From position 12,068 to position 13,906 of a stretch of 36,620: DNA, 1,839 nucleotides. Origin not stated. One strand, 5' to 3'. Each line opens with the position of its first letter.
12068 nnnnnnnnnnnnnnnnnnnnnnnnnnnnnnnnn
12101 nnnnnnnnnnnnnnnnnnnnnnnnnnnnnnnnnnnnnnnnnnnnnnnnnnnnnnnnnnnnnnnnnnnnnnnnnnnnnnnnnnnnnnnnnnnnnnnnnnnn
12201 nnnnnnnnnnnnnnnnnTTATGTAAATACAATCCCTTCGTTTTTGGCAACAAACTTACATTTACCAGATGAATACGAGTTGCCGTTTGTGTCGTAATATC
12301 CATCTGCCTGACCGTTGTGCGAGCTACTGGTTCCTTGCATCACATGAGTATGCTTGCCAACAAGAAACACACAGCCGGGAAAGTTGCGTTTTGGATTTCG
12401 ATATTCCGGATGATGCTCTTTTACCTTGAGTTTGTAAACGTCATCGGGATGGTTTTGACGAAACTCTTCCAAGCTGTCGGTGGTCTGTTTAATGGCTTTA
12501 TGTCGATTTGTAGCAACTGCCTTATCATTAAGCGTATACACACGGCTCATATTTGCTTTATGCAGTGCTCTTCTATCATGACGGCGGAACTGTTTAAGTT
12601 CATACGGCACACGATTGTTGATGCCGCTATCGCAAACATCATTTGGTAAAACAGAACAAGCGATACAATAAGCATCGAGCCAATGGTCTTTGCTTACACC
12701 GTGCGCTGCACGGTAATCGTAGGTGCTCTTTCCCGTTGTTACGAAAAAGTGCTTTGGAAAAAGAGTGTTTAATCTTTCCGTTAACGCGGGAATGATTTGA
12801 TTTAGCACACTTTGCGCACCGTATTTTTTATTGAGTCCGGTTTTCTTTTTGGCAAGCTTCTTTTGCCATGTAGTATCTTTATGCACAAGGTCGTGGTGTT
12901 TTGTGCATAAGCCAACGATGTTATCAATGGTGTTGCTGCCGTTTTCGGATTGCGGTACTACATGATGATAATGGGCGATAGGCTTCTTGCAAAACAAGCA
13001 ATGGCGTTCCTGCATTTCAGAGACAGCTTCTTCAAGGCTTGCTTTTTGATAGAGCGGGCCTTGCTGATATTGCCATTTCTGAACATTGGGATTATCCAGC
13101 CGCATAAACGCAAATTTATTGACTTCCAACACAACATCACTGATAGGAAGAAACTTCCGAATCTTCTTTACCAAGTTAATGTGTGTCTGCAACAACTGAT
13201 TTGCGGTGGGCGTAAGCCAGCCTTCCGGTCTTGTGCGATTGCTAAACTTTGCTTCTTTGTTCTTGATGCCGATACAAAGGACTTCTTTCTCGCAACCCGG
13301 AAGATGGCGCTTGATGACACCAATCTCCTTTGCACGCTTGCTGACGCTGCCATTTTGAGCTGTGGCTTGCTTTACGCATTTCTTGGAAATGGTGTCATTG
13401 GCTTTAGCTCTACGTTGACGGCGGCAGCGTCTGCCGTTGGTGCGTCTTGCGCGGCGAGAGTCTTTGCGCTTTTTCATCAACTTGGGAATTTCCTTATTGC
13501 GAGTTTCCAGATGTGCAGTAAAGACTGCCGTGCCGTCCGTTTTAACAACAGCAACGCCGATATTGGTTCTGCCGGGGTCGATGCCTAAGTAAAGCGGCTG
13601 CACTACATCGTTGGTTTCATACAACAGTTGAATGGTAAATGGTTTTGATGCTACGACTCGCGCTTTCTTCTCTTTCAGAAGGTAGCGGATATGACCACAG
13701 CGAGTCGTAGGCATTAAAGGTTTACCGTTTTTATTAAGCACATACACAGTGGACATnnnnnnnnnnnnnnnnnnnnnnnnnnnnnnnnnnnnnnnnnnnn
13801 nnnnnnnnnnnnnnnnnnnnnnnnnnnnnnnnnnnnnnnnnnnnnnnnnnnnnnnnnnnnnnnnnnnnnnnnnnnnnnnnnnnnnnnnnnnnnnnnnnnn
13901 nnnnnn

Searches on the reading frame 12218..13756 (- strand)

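Call 17: search_protein_families(library=pfam, proteins=[window:12218-13756:-], max_evalue=0.01)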
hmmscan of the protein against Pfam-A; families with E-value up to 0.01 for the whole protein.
window:12218-13756:- (512 aa): 4 families
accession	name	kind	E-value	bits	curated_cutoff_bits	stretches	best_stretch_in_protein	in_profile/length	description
PF14239.11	RRXRR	-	2.5e-49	167.9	25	1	4-233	1-174/174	RRXRR protein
PF01844.29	HNH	-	2.7e-05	24.7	21.4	1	253-293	1-46/47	HNH endonuclease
PF14279.12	HNH_5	-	0.00098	19.4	27.5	1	253-286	1-38/56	HNH endonuclease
PF06147.18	DUF968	-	0.0049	17.4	27.8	0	244-300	92-152/171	Protein of unknown function (DUF968)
